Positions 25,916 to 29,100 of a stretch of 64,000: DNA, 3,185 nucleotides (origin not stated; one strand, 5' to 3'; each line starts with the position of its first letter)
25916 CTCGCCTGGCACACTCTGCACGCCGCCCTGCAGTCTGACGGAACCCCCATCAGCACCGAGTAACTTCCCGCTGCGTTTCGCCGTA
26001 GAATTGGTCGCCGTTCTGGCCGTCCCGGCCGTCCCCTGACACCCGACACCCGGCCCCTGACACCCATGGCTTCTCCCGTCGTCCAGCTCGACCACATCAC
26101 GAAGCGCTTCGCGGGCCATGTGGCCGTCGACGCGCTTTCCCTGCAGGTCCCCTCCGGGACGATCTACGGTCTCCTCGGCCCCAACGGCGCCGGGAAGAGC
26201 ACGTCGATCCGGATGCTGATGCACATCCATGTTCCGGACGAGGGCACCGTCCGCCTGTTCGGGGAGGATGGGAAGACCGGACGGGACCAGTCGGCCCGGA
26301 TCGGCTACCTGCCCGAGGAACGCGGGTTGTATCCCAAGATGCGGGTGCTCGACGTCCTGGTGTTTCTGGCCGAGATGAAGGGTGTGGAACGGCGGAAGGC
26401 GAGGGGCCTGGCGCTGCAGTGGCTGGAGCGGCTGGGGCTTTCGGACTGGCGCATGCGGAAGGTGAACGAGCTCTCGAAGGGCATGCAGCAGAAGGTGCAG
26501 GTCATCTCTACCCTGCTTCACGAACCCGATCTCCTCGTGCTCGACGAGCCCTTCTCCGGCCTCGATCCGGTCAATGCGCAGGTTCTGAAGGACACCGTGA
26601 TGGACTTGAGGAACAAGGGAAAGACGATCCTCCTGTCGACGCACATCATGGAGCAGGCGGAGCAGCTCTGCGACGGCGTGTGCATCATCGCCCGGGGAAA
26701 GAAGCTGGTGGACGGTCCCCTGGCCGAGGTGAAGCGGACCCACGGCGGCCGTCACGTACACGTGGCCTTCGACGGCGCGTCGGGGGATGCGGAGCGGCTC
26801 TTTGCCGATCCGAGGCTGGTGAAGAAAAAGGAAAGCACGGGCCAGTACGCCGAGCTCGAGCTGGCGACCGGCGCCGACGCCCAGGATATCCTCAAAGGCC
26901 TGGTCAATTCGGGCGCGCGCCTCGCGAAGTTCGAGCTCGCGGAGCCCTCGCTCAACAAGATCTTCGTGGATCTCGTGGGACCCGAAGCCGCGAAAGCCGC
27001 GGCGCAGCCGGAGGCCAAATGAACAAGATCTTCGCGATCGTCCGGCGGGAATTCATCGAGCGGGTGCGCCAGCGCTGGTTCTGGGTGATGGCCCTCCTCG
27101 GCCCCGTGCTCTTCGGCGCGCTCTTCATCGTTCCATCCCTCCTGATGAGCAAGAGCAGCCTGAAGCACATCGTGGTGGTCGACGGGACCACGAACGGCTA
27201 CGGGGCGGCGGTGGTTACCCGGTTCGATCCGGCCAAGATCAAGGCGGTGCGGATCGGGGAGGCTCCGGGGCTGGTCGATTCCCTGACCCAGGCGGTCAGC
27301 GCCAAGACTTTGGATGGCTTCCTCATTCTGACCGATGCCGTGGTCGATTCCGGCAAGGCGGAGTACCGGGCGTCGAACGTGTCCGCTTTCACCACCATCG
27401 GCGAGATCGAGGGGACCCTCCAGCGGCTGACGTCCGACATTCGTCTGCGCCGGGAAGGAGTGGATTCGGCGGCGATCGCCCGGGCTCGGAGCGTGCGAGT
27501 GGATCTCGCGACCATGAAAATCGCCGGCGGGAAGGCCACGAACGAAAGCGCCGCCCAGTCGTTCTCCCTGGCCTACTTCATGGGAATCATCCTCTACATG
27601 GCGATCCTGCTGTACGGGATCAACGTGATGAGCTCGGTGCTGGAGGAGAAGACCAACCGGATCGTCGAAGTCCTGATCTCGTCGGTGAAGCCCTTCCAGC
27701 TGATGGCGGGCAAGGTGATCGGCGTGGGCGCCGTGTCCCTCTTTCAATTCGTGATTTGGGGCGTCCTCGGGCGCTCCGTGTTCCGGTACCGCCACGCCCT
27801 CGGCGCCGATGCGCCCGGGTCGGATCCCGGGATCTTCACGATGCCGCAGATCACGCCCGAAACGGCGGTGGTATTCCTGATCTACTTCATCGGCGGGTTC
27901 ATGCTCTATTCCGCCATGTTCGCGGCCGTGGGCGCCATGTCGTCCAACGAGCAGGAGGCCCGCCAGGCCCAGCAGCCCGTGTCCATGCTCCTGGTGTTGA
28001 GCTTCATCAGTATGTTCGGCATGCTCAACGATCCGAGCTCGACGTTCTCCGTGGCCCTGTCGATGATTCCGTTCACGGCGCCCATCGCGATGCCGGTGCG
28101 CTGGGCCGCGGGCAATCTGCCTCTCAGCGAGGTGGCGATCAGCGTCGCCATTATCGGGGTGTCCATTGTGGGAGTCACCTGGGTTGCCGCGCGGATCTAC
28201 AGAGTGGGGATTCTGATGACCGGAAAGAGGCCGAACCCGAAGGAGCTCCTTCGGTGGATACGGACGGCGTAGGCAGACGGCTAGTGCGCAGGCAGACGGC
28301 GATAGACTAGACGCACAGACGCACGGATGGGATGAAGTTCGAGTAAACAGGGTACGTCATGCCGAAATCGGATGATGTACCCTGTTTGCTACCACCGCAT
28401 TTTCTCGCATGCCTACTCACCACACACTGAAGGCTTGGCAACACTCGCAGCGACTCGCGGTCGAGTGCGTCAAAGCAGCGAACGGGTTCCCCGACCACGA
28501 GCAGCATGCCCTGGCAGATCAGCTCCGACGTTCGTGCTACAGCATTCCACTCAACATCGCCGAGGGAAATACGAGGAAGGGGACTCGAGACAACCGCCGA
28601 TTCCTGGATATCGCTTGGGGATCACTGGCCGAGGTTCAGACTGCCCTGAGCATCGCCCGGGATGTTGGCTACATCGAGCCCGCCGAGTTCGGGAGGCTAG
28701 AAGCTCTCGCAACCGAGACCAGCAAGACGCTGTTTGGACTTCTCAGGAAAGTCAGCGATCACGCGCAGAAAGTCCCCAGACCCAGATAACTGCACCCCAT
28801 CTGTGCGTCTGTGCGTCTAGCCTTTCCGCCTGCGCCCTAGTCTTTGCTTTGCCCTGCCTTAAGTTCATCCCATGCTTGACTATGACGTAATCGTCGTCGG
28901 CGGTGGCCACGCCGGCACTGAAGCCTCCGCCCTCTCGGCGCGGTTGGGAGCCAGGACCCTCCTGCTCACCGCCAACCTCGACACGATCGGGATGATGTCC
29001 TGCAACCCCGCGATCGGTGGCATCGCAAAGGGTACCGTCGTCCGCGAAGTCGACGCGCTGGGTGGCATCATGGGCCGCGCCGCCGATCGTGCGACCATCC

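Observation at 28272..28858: IVS-like cassette: a four-helix-bundle (23S rRNA intervening-sequence protein / Avd-like) gene bounded by long inverted repeats, filling the gap between an ABC permease and mnmG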

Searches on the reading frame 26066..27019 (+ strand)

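Call 10: search_protein_families(library=pfam, proteins=[window:26066-27019:+], max_evalue=0.01)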
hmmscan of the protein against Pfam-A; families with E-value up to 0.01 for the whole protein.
window:26066-27019:+ (318 aa): 5 families
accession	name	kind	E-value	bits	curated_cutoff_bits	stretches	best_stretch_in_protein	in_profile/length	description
PF00005.33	ABC_tran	-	2.3e-29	103.2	25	1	22-163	2-136/137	ABC transporter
PF13732.12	DrrA1-3_C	-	5.5e-15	56.3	27.4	1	217-304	1-81/81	ATP-binding protein DrrA1-3-like, C-terminal domain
PF13304.12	AAA_21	-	1.4e-10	42.2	27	1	134-194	236-299/304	AAA domain, putative AbiEii toxin, Type IV TA system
PF25199.1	nSTAND_NTPase5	-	0.00015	22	34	0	30-70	40-80/145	Novel STAND NTPase 5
PF04310.18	MukB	-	0.0046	17.2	23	1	35-115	30-103/226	MukB N-terminal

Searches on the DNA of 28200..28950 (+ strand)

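Call 44: search_rna_families(sources=[L034, L035, L036, L038, L039, L040, L041, L042, L045, L046, L047, L048, L050, L051, L058, L061, L064, L065, L070, L080], threshold=gathering)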
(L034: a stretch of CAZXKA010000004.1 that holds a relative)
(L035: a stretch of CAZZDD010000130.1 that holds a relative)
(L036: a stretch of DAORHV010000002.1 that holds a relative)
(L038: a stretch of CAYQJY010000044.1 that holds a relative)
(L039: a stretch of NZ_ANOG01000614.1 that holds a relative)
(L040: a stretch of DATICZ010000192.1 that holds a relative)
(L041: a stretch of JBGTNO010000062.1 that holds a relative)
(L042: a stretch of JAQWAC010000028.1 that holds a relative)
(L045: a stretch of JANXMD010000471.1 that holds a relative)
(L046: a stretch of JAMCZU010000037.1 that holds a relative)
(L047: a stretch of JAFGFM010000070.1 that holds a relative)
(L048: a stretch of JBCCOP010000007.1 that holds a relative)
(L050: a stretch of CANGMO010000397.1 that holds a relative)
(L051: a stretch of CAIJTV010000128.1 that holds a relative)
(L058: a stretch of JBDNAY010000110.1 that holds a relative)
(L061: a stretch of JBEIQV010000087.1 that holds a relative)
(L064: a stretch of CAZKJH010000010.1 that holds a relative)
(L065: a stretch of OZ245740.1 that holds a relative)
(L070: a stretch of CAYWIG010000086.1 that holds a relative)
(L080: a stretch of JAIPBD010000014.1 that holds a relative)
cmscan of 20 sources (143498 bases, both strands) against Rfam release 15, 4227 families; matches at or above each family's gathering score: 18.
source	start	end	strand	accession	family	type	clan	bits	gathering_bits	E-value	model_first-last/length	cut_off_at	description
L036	44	117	-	RF00005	tRNA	Gene; tRNA;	CL00001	73.3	29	8.5e-14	1-71/71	no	tRNA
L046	741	812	+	RF00005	tRNA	Gene; tRNA;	CL00001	72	29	1.9e-13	1-71/71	no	tRNA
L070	80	153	+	RF00005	tRNA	Gene; tRNA;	CL00001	69.1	29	1.2e-12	1-71/71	no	tRNA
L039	3878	3950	-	RF00005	tRNA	Gene; tRNA;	CL00001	63.8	29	3.6e-11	1-71/71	no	tRNA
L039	4640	4712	-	RF00005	tRNA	Gene; tRNA;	CL00001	63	29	5.8e-11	1-71/71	no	tRNA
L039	1104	1176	-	RF00005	tRNA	Gene; tRNA;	CL00001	59.5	29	5.4e-10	1-71/71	no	tRNA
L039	2036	2107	-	RF00005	tRNA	Gene; tRNA;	CL00001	55.8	29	5.6e-09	1-71/71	no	tRNA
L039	4364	4434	-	RF00005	tRNA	Gene; tRNA;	CL00001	55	29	9.4e-09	1-71/71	no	tRNA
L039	5226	5297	-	RF00005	tRNA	Gene; tRNA;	CL00001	51.8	29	7e-08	1-71/71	no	tRNA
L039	2115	2185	-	RF00005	tRNA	Gene; tRNA;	CL00001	51.6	29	7.9e-08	1-71/71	no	tRNA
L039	1869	1942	-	RF00005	tRNA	Gene; tRNA;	CL00001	48.4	29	6.1e-07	1-71/71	no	tRNA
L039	3238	3312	-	RF00005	tRNA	Gene; tRNA;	CL00001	47.5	29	1.1e-06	1-71/71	no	tRNA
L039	2279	2352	-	RF00005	tRNA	Gene; tRNA;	CL00001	47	29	1.5e-06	1-71/71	no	tRNA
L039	4797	4868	-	RF00005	tRNA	Gene; tRNA;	CL00001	46.6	29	1.9e-06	1-71/71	no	tRNA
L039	3398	3470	-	RF00005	tRNA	Gene; tRNA;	CL00001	44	29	9.9e-06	1-71/71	no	tRNA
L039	872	942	-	RF00005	tRNA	Gene; tRNA;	CL00001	42.9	29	2e-05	1-71/71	no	tRNA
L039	4882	4978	-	RF00005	tRNA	Gene; tRNA;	CL00001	39.4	29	0.00018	1-71/71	no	tRNA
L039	4548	4619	-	RF00005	tRNA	Gene; tRNA;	CL00001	38.8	29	0.00027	1-71/71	no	tRNA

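Call 95: search_rna_families(source=L206, threshold=gathering)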
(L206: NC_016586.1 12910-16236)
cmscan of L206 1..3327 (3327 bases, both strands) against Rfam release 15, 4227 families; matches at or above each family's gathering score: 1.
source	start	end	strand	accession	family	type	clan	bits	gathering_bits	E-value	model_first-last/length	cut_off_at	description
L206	274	3327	+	RF02541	LSU_rRNA_bacteria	Gene; rRNA;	CL00112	2537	50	0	1-2768/2925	3'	Bacterial large subunit ribosomal RNA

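Call 100: search_rna_families(source=window, start=28200, end=28950, threshold=evalue, max_evalue=1)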
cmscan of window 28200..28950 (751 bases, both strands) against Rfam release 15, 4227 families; matches with E-value up to 1: 1.
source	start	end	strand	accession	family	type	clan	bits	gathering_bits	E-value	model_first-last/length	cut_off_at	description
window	28353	28414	+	RF02523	ROSE_3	Cis-reg; thermoregulator;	-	21.2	43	0.067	1-69/69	no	Repression of heat shock gene expression (ROSE) element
